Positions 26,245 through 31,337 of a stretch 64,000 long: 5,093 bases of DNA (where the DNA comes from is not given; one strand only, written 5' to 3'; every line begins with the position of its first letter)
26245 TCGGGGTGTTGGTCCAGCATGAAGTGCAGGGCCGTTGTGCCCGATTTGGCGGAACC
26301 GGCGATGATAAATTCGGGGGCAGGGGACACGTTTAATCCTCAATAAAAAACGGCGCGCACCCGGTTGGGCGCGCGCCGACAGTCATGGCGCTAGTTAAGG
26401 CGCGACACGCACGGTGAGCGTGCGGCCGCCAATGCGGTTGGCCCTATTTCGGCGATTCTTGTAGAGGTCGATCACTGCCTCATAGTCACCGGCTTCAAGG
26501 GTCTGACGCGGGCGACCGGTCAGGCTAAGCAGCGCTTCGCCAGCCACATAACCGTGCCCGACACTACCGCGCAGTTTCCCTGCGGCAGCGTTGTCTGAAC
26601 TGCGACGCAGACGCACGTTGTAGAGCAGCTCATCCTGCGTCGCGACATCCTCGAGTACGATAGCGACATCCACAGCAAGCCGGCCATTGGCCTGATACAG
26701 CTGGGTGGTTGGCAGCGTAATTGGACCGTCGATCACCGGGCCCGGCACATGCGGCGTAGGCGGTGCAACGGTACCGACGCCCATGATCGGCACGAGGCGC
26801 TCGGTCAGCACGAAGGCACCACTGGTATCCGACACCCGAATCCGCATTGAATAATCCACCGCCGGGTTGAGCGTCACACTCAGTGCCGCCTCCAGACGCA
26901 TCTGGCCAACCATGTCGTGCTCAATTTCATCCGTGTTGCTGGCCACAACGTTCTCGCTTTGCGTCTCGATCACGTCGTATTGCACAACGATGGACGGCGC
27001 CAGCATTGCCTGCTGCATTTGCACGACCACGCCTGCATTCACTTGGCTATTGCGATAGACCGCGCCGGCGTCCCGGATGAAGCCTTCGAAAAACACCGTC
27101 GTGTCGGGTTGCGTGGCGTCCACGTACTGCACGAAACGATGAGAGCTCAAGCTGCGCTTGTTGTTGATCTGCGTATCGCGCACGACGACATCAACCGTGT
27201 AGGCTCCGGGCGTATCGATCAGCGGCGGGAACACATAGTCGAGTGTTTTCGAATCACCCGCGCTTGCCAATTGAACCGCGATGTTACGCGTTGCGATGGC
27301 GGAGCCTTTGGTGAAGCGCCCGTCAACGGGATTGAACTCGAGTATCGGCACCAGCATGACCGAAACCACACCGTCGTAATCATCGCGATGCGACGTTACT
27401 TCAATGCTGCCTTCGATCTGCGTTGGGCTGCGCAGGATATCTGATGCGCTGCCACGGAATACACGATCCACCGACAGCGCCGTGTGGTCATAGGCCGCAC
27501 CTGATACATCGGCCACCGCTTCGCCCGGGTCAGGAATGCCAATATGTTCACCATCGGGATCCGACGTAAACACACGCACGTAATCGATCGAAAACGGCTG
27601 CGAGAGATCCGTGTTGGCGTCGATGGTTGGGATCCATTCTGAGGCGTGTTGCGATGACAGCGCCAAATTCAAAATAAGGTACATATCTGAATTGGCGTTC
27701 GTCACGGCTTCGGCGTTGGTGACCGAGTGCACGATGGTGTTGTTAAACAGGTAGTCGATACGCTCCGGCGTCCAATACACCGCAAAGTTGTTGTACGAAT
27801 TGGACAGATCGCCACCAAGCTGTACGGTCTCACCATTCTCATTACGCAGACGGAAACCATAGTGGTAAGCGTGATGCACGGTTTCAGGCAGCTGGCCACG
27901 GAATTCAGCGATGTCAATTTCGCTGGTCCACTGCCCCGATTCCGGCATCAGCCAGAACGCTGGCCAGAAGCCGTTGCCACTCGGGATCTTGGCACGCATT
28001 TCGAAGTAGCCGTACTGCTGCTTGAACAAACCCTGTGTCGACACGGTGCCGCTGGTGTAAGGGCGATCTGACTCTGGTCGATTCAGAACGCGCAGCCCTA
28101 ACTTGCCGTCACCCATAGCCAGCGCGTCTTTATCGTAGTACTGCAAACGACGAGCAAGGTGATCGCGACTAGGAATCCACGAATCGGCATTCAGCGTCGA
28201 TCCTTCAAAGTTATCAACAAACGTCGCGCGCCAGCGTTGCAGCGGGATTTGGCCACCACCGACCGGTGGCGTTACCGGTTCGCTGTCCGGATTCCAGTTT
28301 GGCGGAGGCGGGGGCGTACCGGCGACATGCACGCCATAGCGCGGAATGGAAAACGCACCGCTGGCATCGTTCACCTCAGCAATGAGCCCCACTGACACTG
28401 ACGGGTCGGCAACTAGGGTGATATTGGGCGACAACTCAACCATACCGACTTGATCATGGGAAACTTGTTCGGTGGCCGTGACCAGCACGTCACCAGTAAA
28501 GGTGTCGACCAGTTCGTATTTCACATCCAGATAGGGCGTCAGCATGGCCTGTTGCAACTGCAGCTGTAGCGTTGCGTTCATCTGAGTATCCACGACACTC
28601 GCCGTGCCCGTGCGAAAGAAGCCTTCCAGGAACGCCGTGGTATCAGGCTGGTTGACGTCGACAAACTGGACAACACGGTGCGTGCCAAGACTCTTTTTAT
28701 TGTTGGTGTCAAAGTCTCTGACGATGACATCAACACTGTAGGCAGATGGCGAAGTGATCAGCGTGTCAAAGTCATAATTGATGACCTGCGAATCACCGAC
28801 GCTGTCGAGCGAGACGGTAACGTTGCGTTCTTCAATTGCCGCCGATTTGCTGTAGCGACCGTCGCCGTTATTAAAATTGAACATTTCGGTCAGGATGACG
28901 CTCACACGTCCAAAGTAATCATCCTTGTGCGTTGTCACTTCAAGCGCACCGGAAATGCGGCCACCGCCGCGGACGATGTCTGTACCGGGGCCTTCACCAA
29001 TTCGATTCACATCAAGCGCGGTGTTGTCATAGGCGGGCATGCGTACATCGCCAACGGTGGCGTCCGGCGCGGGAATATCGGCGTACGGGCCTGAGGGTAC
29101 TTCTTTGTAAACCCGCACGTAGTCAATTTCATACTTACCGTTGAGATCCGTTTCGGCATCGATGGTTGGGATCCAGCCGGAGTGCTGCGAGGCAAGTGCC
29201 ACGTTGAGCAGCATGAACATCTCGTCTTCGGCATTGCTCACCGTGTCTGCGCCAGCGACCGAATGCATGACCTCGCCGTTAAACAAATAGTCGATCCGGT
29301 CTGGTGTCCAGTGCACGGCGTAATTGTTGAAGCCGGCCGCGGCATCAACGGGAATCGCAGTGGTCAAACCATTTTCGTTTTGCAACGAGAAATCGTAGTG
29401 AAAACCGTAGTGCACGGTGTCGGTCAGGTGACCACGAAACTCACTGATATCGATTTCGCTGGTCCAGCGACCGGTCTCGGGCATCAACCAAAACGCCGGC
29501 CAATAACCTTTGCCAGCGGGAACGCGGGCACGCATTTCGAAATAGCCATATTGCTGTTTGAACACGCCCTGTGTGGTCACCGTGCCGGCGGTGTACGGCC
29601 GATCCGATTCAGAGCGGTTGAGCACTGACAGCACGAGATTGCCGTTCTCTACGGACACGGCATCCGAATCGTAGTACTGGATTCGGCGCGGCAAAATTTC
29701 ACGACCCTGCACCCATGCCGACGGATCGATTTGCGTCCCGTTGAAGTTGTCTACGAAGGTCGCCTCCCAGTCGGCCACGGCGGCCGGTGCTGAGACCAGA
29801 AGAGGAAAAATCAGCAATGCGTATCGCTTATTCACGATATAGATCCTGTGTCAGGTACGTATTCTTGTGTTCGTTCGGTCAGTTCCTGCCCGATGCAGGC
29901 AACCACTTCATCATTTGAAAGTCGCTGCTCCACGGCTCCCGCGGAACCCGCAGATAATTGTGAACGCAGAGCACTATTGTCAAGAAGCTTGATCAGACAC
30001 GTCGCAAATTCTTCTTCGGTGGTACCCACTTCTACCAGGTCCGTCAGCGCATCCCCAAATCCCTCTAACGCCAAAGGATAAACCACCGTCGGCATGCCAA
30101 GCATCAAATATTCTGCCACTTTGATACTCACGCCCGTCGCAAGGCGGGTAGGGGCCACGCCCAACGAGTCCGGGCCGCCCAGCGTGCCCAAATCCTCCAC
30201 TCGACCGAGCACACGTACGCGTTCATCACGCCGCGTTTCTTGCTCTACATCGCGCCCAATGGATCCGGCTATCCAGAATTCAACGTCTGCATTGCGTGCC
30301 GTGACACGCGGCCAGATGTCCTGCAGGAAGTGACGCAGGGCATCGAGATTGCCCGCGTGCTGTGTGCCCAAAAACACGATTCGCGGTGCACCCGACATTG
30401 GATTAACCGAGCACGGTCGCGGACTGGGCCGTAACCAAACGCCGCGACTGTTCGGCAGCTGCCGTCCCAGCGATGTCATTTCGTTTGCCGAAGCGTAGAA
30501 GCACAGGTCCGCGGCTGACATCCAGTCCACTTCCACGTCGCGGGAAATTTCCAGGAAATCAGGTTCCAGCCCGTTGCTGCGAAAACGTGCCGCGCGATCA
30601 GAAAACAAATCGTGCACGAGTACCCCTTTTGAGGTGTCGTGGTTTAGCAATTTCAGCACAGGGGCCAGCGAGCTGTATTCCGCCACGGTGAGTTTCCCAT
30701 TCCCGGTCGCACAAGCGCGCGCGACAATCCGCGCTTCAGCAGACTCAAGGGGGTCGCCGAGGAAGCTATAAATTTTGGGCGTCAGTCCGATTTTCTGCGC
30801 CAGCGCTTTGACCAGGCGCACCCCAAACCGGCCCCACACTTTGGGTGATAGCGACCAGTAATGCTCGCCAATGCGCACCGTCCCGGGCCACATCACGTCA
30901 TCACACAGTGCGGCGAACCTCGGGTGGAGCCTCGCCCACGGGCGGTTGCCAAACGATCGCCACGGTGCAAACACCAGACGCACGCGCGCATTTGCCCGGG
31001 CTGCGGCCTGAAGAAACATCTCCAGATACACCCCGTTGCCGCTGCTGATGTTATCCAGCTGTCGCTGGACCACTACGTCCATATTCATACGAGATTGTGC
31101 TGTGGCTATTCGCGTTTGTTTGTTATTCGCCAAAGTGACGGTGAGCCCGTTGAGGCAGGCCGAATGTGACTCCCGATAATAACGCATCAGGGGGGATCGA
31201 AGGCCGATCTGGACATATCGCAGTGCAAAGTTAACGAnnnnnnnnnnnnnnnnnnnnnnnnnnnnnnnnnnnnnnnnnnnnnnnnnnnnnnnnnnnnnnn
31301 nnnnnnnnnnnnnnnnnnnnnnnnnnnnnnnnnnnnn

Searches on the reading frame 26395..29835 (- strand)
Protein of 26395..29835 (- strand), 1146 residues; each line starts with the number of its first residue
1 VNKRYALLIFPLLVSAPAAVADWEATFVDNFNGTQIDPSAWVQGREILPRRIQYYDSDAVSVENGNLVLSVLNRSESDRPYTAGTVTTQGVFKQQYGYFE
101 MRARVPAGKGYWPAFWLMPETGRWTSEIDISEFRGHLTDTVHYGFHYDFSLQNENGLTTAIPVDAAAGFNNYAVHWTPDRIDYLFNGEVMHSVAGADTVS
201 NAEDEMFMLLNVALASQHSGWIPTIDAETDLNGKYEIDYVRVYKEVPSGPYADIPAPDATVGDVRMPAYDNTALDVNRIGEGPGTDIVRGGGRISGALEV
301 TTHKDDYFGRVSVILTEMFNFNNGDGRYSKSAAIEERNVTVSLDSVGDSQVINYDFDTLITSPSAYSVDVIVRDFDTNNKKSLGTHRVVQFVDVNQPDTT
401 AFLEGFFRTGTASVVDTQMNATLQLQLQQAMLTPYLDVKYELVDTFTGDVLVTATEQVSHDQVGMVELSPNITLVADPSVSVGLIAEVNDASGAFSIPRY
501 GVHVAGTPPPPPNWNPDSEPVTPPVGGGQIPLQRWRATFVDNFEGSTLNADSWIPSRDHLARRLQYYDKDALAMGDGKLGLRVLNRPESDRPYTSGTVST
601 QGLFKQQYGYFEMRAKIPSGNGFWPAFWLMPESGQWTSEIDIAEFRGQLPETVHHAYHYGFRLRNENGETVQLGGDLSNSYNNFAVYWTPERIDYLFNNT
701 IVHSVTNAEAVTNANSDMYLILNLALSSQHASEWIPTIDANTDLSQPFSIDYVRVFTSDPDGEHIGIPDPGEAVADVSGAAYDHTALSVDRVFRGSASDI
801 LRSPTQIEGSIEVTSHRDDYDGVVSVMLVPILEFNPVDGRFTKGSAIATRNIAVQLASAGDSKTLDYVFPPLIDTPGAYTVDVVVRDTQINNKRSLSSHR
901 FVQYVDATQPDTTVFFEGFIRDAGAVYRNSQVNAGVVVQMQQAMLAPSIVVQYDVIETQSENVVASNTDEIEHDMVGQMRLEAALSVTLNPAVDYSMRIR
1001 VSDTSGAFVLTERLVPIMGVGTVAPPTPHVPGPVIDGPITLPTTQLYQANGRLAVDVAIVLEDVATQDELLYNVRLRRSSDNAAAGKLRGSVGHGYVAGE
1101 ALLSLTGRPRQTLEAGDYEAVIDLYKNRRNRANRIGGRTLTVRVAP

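Call 36: search_protein_families(library=pfam, proteins=[window:26395-29835:-], max_evalue=0.001)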
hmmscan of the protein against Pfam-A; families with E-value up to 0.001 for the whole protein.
window:26395-29835:- (1146 aa): 2 families
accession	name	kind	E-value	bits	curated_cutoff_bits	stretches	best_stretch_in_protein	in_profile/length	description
PF00722.28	Glyco_hydro_16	-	2.8e-45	154.3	22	2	593-734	29-162/175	Glycosyl hydrolases family 16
PF03935.22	SKN1_KRE6_Sbg1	-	1.4e-21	76.9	30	2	52-123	153-227/501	Beta-glucan synthesis-associated protein SKN1/KRE6/Sbg1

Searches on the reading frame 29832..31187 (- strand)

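Call 35: search_protein_families(library=pfam, proteins=[window:29832-31187:-], max_evalue=0.001)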
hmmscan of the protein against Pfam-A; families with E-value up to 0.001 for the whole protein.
window:29832-31187:- (451 aa): 1 family
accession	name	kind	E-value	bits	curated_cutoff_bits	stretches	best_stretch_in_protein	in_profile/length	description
PF13692.12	Glyco_trans_1_4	-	3.8e-16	60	27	1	268-404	2-142/142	Glycosyl transferases group 1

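Call 100: search_protein_families(library=ncbifam, proteins=[window:29832-31187:-], max_evalue=0.00001)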
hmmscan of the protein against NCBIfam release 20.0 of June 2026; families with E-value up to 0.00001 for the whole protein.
window:29832-31187:- (451 aa): 1 family
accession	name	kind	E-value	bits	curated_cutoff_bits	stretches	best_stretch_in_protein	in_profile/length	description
TIGR03087.1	stp1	hypoth_equivalog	1.6e-19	70.4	316.65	1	255-435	211-393/397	TIGR03087 family PEP-CTERM/XrtA system glycosyltransferase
